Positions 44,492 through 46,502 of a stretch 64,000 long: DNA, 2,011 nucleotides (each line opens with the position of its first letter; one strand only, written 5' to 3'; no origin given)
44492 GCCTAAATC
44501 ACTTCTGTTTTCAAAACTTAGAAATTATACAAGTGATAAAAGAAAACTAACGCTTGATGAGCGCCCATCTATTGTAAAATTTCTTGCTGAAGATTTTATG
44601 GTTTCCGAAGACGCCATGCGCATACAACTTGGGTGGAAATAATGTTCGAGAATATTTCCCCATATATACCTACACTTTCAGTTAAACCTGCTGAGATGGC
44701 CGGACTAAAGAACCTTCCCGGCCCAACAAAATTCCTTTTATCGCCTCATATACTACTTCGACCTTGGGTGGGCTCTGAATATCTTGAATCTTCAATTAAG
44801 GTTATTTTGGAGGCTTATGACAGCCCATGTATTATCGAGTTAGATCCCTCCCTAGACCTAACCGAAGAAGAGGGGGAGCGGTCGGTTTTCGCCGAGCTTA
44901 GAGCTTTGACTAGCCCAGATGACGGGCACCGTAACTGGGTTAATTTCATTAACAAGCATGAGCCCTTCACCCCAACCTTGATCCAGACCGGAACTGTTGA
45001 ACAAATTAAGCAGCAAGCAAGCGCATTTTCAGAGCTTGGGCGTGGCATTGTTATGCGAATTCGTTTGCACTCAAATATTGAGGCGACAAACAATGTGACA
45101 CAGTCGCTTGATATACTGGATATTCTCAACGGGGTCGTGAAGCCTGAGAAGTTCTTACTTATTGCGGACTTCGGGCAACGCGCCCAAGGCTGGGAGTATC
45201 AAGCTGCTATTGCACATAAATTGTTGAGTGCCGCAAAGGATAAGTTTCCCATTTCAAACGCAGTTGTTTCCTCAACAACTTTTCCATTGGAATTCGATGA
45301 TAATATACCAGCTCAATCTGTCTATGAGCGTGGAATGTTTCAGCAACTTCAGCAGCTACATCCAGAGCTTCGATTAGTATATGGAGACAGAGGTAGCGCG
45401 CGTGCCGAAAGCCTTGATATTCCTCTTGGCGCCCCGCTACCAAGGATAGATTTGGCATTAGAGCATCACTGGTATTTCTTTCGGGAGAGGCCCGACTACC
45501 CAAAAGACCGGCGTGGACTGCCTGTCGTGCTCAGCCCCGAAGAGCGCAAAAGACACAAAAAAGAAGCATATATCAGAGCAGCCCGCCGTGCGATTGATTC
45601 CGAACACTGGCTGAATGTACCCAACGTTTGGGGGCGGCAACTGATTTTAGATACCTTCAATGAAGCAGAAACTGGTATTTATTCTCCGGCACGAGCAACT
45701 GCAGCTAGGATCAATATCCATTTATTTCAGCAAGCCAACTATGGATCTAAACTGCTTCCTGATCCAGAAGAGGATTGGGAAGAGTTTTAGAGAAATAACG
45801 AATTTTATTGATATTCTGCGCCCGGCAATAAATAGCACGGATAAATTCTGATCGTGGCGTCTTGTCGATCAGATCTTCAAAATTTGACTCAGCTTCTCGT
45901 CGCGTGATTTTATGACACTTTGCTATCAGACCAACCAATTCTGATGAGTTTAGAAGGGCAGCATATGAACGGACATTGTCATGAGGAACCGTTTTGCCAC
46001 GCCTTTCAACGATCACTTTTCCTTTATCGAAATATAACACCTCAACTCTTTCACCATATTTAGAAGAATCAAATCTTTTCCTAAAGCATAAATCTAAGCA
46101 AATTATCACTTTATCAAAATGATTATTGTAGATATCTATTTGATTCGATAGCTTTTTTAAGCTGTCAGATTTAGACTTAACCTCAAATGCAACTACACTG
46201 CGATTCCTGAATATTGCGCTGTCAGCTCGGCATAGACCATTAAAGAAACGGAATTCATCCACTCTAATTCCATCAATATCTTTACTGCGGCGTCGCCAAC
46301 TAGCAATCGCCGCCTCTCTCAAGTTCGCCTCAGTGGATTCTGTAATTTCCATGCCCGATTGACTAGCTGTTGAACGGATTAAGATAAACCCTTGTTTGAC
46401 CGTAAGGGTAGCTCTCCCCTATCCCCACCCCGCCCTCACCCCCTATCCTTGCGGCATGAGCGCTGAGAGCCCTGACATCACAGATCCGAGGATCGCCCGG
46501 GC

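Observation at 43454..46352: Candidate defence or DNA-damage module: 2TM protein, stand-alone IrrE/ImmA peptidase, Beta protein, convergent sce7726-like nuclease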

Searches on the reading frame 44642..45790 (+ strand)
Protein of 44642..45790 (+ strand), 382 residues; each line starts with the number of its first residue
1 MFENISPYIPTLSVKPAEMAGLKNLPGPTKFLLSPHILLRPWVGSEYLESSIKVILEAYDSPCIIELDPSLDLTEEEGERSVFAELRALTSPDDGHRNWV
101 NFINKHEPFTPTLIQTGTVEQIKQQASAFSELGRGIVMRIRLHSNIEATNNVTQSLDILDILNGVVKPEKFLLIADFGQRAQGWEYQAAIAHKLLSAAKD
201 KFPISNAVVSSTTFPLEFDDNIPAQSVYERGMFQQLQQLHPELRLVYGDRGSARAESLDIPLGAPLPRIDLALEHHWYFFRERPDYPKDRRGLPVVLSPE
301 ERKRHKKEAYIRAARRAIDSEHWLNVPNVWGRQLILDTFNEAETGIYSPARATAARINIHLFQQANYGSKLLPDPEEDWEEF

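Call 3: search_protein_families(library=pfam, proteins=[window:44642-45790:+], max_evalue=0.1)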
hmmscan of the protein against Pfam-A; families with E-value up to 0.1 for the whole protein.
window:44642-45790:+ (382 aa): 1 family
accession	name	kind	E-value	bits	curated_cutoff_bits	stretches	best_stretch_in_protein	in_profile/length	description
PF14350.11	Beta_protein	-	1.2e-39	137.2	27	1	8-365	1-341/342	Beta protein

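Call 4: search_protein_families(library=padloc, proteins=[window:44642-45790:+], max_evalue=0.1)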
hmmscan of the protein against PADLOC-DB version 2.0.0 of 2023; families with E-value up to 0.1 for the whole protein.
window:44642-45790:+ (382 aa): 1 family
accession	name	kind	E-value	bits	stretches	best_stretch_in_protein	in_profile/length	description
PDLC02985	beta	-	4.7e-35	119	2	7-285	9-276/355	-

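Call 5: search_protein_families(library=ncbifam, proteins=[window:44642-45790:+], max_evalue=0.1)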
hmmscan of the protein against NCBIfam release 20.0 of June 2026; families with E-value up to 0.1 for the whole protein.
window:44642-45790:+ (382 aa): 0 families

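Call 9: search_dna_similar(query=window:44642-45790:+, collection=phages, mode=protein, max_evalue=0.001, max_rows=25)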
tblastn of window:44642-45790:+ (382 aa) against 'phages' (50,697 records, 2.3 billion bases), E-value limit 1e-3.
Records with a match: 4; places in all: 4; records where one place covers at least 80% of the query: 4.
Best place of each record, by identity: <60% 4.
By first word of the organism name: Enterobacteria 3; Pasteurella 1.
By host as written in the record: - 2; Escherichia coli 1; Pasteurella multocida Past22 1.
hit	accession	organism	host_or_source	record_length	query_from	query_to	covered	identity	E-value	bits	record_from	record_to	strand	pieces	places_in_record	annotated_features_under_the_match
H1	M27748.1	Enterobacteria phage P4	-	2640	2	382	100%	27.4%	2e-24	110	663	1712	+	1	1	beta protein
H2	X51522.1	Enterobacteria phage P4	-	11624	2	382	100%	27.4%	3e-24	110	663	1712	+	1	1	unnamed protein product; beta gene product (AA 1-355)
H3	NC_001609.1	Enterobacteria phage P4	Escherichia coli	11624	2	382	100%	27.4%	3e-24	110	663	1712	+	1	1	beta family protein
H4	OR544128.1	Pasteurella phage Pmp11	Pasteurella multocida Past22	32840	4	367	95%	22.5%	2e-11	72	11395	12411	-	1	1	hypothetical protein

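Call 31: find_homologous_proteins(query=window:44642-45790:+, max_evalue=0.00001)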
Query window:44642-45790:+ (382 aa): 144 proteins with E <= 0.00001 among 5224 candidates; the best 120 are listed.
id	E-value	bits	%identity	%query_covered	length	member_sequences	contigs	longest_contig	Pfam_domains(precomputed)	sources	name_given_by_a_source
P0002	2.2e-257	871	100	100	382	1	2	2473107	PF14350.12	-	-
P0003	7.9e-75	270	40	98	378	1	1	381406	PF14350.12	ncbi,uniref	ncbi:beta family protein [Maricaulis sp.]|uniref:beta family protein n=1 Tax=Maricaulis sp. TaxID=14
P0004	1.5e-68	250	37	98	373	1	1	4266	PF14350.12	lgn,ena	-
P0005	7.3e-65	238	39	98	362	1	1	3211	PF14350.12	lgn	-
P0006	4.1e-60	222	39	98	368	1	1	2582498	PF14350.12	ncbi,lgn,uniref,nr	ncbi:hypothetical protein G6L46_10030 [Agrobacterium rhizogenes]|uniref:beta family protein n=1 Tax=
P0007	5.6e-59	218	38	98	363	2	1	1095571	PF14350.12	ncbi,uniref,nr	ncbi:hypothetical protein [Rhizobium sp. BK602]|uniref:beta family protein n=1 Tax=Rhizobium sp. BK6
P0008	9.9e-56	208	36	98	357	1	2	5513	PF14350.12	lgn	-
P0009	5.4e-54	202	35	98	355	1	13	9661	PF14350.12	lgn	-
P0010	2.6e-53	200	38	99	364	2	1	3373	PF14350.12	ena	-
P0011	1.1e-50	191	34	98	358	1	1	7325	PF14350.12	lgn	-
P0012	2.8e-49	186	34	98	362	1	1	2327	PF14350.12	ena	-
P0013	1.2e-48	184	35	98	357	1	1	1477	PF14350.12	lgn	-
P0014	3.2e-48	183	35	99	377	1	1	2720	PF14350.12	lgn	-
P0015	9.1e-48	181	35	98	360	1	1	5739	PF14350.12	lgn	-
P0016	2.2e-47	180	36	98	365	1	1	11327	PF14350.12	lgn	-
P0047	5.0e-43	166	32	98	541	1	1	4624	PF14350.12,PF06114.20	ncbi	-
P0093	1.7e-39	154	32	100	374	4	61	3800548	PF14350.12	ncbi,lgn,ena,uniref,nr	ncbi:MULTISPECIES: beta family protein [Vibrio harveyi group]|uniref:beta family protein n=1 Tax=Vib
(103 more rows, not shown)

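Call 33: find_related_loci(query=A1, collection=genome_contigs, flank=6000)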
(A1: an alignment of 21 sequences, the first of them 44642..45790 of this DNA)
Query A1 (382 aa) in genome_contigs; peptide patterns used: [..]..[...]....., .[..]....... (x = any residue, [..] = any of these).
115 stretches matched a pattern; 64 encode a relative of the query (tblastn E <= 1e-3); 64 distinct loci.
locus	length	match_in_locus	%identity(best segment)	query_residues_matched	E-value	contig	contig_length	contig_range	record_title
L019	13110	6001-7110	40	8-382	2e-80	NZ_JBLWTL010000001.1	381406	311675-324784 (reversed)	MAG: Maricaulis sp. isolate EA06-01 A06.006.metabat.3RE.5K@1, whole genome shotgun sequence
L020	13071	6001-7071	38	8-381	2e-64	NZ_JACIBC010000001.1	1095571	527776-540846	Rhizobium sp. BK602 Ga0365313_01, whole genome shotgun sequence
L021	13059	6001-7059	35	8-371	9e-53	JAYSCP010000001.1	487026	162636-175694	MAG: Alteromonadaceae bacterium isolate ZZ2_ZZA245_bin.30 NODE_5_length_487026_cov_79.701968, whole genome shotgun seque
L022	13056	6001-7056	34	8-379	3e-52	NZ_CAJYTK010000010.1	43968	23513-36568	MAG: uncultured Agrobacterium sp. isolate S2C17652_SP166, whole genome shotgun sequence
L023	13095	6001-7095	35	3-381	3e-51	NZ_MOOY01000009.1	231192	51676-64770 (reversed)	Pararhizobium arenae strain MIM27 scaffold9, whole genome shotgun sequence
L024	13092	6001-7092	32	8-381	1e-50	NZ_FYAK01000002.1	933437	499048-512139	Photobacterium malacitanum strain CECT 9190T, whole genome shotgun sequence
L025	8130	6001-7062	32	4-381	6e-50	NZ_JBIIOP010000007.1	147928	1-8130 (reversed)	MAG: Brevundimonas sp. isolate ME2002-11-07_3300042865_group1_bin118 Rohwer_bin1833_scaffold_39_c1, whole genome shotgun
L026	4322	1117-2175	36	8-379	1e-49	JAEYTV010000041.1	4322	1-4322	MAG: Proteobacteria bacterium isolate OH_CBlB_143 k127_3585685, whole genome shotgun sequence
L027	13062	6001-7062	33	8-379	9e-49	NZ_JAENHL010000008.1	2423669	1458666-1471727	Taklimakanibacter albus strain YIM B02566 GCM70020045_8, whole genome shotgun sequence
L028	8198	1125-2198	34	3-379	7e-48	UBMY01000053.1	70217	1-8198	Rhizobiales bacterium isolate AFS011288 genome assembly, contig: contig_53, whole genome shotgun sequence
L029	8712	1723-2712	33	6-368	6e-48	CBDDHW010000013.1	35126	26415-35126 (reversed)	MAG: Rhodospirillaceae bacterium isolate 1ec66c8d-06de-4981-a354-2a218cba640c genome assembly, contig: contig_13, whole 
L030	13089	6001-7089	31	8-379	1e-47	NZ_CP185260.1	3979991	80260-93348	Alteromonas sp. A079 chromosome, complete genome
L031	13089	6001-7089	31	8-379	2e-47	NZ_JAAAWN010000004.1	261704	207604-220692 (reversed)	Alteromonas profundi strain 345S023 NODE_4, whole genome shotgun sequence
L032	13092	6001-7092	32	8-381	1e-47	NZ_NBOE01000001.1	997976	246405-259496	Colwellia polaris strain MCCC 1C00015 MCCC1C00015, whole genome shotgun sequence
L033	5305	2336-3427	30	8-379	2e-47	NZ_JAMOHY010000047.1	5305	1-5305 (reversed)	Stutzerimonas stutzeri strain V81 52PstStvem81gv22C047, whole genome shotgun sequence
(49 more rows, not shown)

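Call 56: find_encoding_contigs(protein=P0047, flank=5000, max_places=3)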
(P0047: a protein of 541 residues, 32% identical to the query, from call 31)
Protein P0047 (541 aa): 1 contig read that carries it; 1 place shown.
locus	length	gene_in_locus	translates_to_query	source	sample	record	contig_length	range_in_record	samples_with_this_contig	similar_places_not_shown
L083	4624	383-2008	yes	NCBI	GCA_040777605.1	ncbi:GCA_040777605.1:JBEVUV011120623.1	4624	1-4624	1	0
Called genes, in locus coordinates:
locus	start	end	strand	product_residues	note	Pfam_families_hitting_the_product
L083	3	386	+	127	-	?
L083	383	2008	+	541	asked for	PF06114:Peptidase_M78, PF14350:Beta_protein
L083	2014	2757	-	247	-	PF26915:Phage_P4_cII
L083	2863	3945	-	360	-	-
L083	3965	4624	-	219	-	?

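Call 57: find_encoding_contigs(protein=P0093, flank=8000, max_places=4)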
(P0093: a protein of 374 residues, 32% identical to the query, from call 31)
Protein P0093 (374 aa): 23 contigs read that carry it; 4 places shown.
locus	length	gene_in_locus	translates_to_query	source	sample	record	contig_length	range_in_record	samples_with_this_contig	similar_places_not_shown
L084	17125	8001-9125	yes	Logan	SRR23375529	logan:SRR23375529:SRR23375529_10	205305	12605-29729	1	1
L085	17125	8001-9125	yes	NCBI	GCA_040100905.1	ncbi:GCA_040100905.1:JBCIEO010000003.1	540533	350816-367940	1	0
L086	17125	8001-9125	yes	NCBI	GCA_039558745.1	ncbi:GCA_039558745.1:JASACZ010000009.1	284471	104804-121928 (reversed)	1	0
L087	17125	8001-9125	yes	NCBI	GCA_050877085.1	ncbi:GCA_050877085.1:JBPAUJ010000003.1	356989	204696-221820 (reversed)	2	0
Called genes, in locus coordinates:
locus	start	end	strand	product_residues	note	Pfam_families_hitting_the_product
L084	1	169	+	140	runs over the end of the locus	-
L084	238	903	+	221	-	PF02223:Thymidylate_kin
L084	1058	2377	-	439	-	PF13657:Couple_hipA, PF07804:HipA_C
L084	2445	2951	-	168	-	-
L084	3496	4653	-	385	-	-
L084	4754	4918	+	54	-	PF05930:Phage_AlpA, PF12728:HTH_17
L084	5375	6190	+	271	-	PF04471:Mrr_cat, PF22722:NA-iREase1, PF01396:Zn_ribbon_Top1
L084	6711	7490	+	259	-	-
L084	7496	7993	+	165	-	PF06114:Peptidase_M78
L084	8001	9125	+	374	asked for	PF14350:Beta_protein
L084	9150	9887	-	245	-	PF26915:Phage_P4_cII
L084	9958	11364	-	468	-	PF13657:Couple_hipA, PF07804:HipA_C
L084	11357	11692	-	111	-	PF13560:HTH_31 (weak), PF01381:HTH_3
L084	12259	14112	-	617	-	PF03979:Sigma70_r1_1, PF00140:Sigma70_r1_2, PF04546:Sigma70_ner, PF04542:Sigma70_r2, PF04539:Sigma70_r3, PF04545:Sigma70_r4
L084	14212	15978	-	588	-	PF01807:Zn_ribbon_DnaG, PF08275:DNAG_N, PF01751:Toprim, PF13155:Toprim_2, PF13362:Toprim_3 (weak), PF13662:Toprim_4, PF10410:DnaB_bind, PF08278:DnaG_DnaB_bind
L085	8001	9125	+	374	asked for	PF14350:Beta_protein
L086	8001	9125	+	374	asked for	PF14350:Beta_protein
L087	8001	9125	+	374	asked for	PF14350:Beta_protein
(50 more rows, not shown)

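Call 59: predict_structure(alignment_id=A5)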
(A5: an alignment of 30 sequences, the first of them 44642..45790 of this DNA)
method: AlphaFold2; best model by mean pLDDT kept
length: 382 residues; sequences in the alignment: 30
mean_pLDDT: 89.6   pTM: 0.89
mean pLDDT of the five models: 89.6, 88.7, 88.1, 87.9, 87.3
residues with pLDDT >= 90: 285; 70-90: 65; 50-70: 24; < 50: 8
segments of 3 or more residues with pLDDT < 50: 375-382
pLDDT, mean of each block of 10 residues (from residue 1): 84 95 94 95 94 96 92 90 95 94 95 93 96 95 74 93 94 92 81 95 95 78 83 93 93 60 81 91 95 95 97 98 94 98 96 96 86 49 36
secondary structure, 60 per line:
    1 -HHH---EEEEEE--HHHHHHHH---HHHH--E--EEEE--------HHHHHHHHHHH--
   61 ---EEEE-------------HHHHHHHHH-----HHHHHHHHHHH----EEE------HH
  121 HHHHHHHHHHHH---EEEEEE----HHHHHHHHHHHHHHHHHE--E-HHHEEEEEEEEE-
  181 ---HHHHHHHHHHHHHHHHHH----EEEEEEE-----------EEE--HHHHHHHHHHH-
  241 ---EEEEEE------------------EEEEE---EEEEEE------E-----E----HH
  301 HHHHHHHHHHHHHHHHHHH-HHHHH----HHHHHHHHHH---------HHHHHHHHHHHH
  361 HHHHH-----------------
elements in order: E8-13 H16-23 H27-30 E36-39 H48-58 E64-67 H81-89 H95-105 E110-112 H119-132 E136-141 H146-162 E171-179 H184-201 E206-212 E224-226 H229-239 E244-249 E268-272 E276-281 H299-319 H321-325 H330-339 H349-365

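Call 63: fold_search(model_id=the predicted structure, library=pdb)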
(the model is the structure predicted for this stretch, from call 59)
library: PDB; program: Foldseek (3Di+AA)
matches with E <= 10: 1552; with E <= 0.001: 9
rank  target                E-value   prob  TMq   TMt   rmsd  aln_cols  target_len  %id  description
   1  7rde_A                3.5e-04  1.00  0.36  0.52   7.7       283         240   12  Human Triose Phosphate Isomerase Q181P (released 2022-05-04)
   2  6nxs_A                3.5e-04  1.00  0.33  0.45   8.6       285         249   11  Crystal structure of Arabidopsis thaliana cytosolic triosephosphate isomerase C218Y mutant (released 2020-02-12)
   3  4unk_B                4.4e-04  1.00  0.35  0.51   7.8       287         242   13  Crystal structure of human triosephosphate isomerase (mutant N15D) (released 2015-02-04)
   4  1spq_B                4.9e-04  1.00  0.32  0.47   8.2       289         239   11  Understanding protein lids: Structural analysis of active hinge mutants in triosephosphate isomerase (released 2004-08-24)
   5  1aw1_B                5.8e-04  1.00  0.31  0.43   7.5       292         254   11  TRIOSEPHOSPHATE ISOMERASE OF VIBRIO MARINUS COMPLEXED WITH 2-PHOSPHOGLYCOLATE (released 1998-01-28)
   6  4pod_B                6.5e-04  1.00  0.37  0.53   7.4       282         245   10  Structure of Triosephosphate Isomerase I170V mutant human enzyme. (released 2015-01-14)
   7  6nlh_E                8.2e-04  1.00  0.36  0.52   7.6       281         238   14  Structure of human triose phosphate isomerase R189A (released 2019-06-19)
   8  7pek_B                9.7e-04  1.00  0.37  0.53   6.9       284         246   10  Crystal structure of Triosephosphate Isomerase C216A mutant from Schizosaccharomyces pombe (SpTIM C216A) (released 2022-08-24)
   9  1tcd_A                9.7e-04  1.00  0.37  0.52   6.8       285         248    9  TRYPANOSOMA CRUZI TRIOSEPHOSPHATE ISOMERASE (released 1999-01-13)
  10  6nlh_C                1.3e-03  1.00  0.31  0.45   8.5       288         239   11  Structure of human triose phosphate isomerase R189A (released 2019-06-19)
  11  4pod_A                1.4e-03  1.00  0.36  0.52   7.6       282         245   12  Structure of Triosephosphate Isomerase I170V mutant human enzyme. (released 2015-01-14)
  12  8qnp_B                1.4e-03  1.00  0.35  0.36   7.5       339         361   10  OPR3 with redesigned loop 6 (9aa) in complex with NADH4 (released 2025-04-09)
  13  9r6m_B                1.5e-03  0.99  0.30  0.41   8.1       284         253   13  Crystal structure of C14S mutant of triosephosphate isomerase from Chamydomonas reinhardtii (released 2025-10-01)
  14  8aub_A                1.6e-03  1.00  0.35  0.36   7.3       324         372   11  12-oxophytodienoate reductase 3 (OPR3) from Solanum lycopersicum in complex with ethyl (Z)-2-(hydroxyimino)-3-oxopenta (released 2023-03-01)
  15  6n2f_A                1.7e-03  1.00  0.38  0.35   6.1       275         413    9  Meso-Diaminopimelate Decarboxylase from Arabidopsis thaliana (Isoform 2) (released 2019-04-24)
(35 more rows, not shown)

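Call 67: get_annotated_region(hit=H4, flank=3500)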
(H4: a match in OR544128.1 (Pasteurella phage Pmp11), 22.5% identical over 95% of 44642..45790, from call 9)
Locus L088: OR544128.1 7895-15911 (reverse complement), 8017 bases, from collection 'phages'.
description: Pasteurella phage Pmp11, complete genome.
organism: Pasteurella phage Pmp11 (NCBI taxid 3127674)
taxonomy: Viruses
host: Pasteurella multocida Past22; source: human skin wound; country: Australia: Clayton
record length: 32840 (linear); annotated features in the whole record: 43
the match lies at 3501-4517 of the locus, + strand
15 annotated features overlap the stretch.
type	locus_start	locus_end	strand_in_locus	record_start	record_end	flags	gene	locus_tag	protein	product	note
CDS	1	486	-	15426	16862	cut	-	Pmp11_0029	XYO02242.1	DnaB-like replicative helicase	-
CDS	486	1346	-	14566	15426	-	-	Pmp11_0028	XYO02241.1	replication initiation O-like protein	-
CDS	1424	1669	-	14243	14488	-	-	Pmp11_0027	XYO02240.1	hypothetical protein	-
CDS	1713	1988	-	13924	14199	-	-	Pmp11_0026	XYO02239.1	CII-like regulator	-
CDS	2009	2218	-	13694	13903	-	-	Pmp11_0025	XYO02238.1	transcriptional repressor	-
CDS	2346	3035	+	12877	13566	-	-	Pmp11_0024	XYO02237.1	CI-like repressor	-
CDS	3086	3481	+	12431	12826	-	-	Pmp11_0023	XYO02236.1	hypothetical protein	-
CDS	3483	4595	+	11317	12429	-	-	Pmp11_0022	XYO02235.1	hypothetical protein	-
CDS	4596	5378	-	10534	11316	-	-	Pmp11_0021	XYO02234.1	hypothetical protein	-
CDS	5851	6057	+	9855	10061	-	-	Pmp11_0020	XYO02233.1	hypothetical protein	-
CDS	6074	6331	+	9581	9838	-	-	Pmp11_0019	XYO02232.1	hypothetical protein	-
CDS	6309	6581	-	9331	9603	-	-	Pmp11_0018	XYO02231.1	hypothetical protein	-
CDS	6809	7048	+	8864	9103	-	-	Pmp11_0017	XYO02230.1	hypothetical protein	-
CDS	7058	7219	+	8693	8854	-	-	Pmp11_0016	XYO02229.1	hypothetical protein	-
CDS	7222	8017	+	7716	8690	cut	-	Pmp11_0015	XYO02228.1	hypothetical protein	-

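Call 68: search_dna_similar(query=window:44642-45790:+, collection=plasmids, mode=protein, max_evalue=0.00001, max_rows=30)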
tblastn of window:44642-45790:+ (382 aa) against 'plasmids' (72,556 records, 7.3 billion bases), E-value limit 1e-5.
Records with a match: 3; places in all: 3; records where one place covers at least 80% of the query: 1.
Best place of each record, by identity: <60% 3.
By first word of the organism name: Neorhizobium 1; Agrobacterium 1; Aeromonas 1.
By predicted mobility (MOB-suite, as given by PLSDB): conjugative 2; non-mobilizable 1.
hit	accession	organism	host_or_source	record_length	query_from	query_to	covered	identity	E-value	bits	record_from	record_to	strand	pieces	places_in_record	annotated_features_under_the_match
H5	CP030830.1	Neorhizobium sp. NCHU2750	Rosa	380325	8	382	98%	34.2%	1e-55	204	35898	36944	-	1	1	hypothetical protein (x2)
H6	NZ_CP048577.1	Agrobacterium tumefaciens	-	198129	185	382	52%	38.6%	8e-29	125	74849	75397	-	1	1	hypothetical protein | sce7726 family protein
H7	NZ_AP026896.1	Aeromonas caviae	Microbe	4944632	8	254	65%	26.6%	1e-17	92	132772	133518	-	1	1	none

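Call 74: search_solved_structures(query=A5, max_evalue=10)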
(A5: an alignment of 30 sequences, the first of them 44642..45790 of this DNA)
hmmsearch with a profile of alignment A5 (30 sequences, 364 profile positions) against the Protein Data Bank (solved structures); distinct sequences matched with E-value up to 10: 3.
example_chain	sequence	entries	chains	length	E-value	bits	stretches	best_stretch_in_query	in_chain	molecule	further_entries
7rdr_A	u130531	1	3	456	0.00017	24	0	312-361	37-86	Circular tendon repeat protein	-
4j29_A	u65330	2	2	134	0.027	16.7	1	103-183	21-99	Engineered Protein OR258 | DE NOVO DESIGNED PROTEIN OR258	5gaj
6hjm_A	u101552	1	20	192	1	11.5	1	131-221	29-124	MglB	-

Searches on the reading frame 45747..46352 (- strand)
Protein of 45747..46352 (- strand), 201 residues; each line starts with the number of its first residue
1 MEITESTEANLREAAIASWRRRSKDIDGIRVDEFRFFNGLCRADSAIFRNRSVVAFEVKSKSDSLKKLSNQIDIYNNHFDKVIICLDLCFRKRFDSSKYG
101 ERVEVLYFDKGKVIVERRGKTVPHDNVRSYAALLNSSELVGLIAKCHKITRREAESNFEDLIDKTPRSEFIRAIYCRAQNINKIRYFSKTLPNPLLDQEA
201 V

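Call 3: search_protein_families(library=pfam, proteins=[window:45747-46352:-], max_evalue=0.1)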
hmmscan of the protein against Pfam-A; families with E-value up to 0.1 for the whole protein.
window:45747-46352:- (201 aa): 1 family
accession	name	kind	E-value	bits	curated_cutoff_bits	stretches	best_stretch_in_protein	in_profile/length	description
PF19675.4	ORC3_ins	-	0.0046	17.4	28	1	63-164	42-139/232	Origin recognition complex subunit 3 insertion domain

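Call 4: search_protein_families(library=padloc, proteins=[window:45747-46352:-], max_evalue=0.1)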
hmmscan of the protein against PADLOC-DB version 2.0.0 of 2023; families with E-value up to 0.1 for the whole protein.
window:45747-46352:- (201 aa): 1 family
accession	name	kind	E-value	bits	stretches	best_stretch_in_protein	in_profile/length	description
PDLC02989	cll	-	7.3e-19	66.6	1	8-169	7-171/265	-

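Call 5: search_protein_families(library=ncbifam, proteins=[window:45747-46352:-], max_evalue=0.1)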
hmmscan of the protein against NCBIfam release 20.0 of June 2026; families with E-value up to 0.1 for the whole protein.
window:45747-46352:- (201 aa): 1 family
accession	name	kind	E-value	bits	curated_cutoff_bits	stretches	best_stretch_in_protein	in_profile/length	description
NF033832.1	sce7726_fam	subfamily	2.6e-20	73.1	70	1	8-169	3-170/184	sce7726 family protein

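Call 58: predict_structure(alignment_id=A4)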
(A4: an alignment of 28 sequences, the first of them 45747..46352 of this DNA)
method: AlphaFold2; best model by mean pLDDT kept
length: 201 residues; sequences in the alignment: 28
mean_pLDDT: 91.5   pTM: 0.86
mean pLDDT of the five models: 91.5, 90.7, 90.6, 90.5, 90.4
residues with pLDDT >= 90: 167; 70-90: 17; 50-70: 9; < 50: 8
segments of 3 or more residues with pLDDT < 50: 195-201
pLDDT, mean of each block of 10 residues (from residue 1): 84 95 88 95 95 97 97 98 98 97 97 97 96 97 98 98 97 92 71 47 41
secondary structure, 60 per line:
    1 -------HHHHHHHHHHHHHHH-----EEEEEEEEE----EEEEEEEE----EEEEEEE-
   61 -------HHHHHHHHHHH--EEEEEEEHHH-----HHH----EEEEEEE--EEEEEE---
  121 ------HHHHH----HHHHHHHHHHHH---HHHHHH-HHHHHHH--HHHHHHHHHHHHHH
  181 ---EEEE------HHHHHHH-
elements in order: H8-22 E28-36 E41-48 E53-59 H68-78 E81-87 E103-109 E112-117 H127-131 H136-147 H151-156 H158-164 H167-180 E184-187 H194-200

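Call 62: fold_search(model_id=the predicted structure, library=pdb)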
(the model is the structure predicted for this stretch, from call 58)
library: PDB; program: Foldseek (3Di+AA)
matches with E <= 10: 547; with E <= 0.001: 1
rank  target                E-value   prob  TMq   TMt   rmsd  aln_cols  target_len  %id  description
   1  3dnx                  1.8e-05  1.00  0.43  0.56  10.2       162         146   15  SPO1766 protein of unknown function from Silicibacter pomeroyi. (released 2008-09-02)
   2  2okf_A                7.4e-03  0.97  0.33  0.45   5.2       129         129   15  CRYSTAL STRUCTURE OF A FDXN ELEMENT EXCISION CONTROLLING FACTOR PROTEIN (AVA_3312) FROM ANABAENA VARIABILIS AT 1.60 A  (released 2007-01-30)
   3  4bxo_A                8.9e-03  0.66  0.27  0.26  11.6       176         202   16  Architecture and DNA recognition elements of the Fanconi anemia FANCM- FAAP24 complex (released 2013-08-28)
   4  6p4o_B                1.0e-02  0.77  0.32  0.15   9.9       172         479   12  Complex of XPB helicase with Bax1 endonuclease from Sulfurisphaera tokodaii at 3.15 Angstroms resolution (released 2020-06-03)
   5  1y88                  2.3e-02  0.60  0.31  0.33  14.5       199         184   11  Crystal Structure of Protein of Unknown Function AF1548 (released 2004-12-21)
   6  6p4o_D                2.6e-02  0.41  0.30  0.15  15.3       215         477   12  Complex of XPB helicase with Bax1 endonuclease from Sulfurisphaera tokodaii at 3.15 Angstroms resolution (released 2020-06-03)
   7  2ph7_A                3.4e-02  0.84  0.34  0.31   9.4       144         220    6  Crystal structure of AF2093 from Archaeoglobus fulgidus (released 2007-05-08)
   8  9hjo_A                3.6e-02  0.25  0.25  0.24  12.7       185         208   14  FANCM-FAAP24-dsDNA complex (released 2025-06-11)
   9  6p4o_F                4.3e-02  0.51  0.31  0.15   9.4       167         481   12  Complex of XPB helicase with Bax1 endonuclease from Sulfurisphaera tokodaii at 3.15 Angstroms resolution (released 2020-06-03)
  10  6p4w_B                5.9e-02  0.75  0.32  0.20   6.2       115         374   13  XPB helicase in a complex with truncated Bax1 from Sulfurisphaera tokodaii at 2.96 Angstrom resolution (released 2020-06-03)
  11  9nl2_A                5.9e-02  0.21  0.24  0.06  18.4       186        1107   10  Structure of R2 retrotransposon protein from Platysternon megacephalum initiating target-primed reverse transcription (released 2025-06-18)
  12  9kqh_A                6.7e-02  0.23  0.25  0.09  11.9       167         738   14  Crystal structure of Finegoldia magna DinG in complex with ssDNA and ADPNP (released 2025-12-03)
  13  8ibz_C                6.7e-02  0.18  0.23  0.07  19.4       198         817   11  Structure of R2 with 5'ORF and 3'UTR (released 2023-09-20)
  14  8gy8_A                8.1e-02  0.44  0.28  0.17   7.4       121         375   15  The structure of Bax1 from Pyrococcus furiosus (released 2023-09-27)
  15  2ph7_B                9.2e-02  0.69  0.34  0.31   9.3       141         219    9  Crystal structure of AF2093 from Archaeoglobus fulgidus (released 2007-05-08)
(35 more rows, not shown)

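Call 75: search_solved_structures(query=A4, max_evalue=10)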
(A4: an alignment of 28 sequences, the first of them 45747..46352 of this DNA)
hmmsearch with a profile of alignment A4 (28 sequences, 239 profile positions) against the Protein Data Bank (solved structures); distinct sequences matched with E-value up to 10: 0.
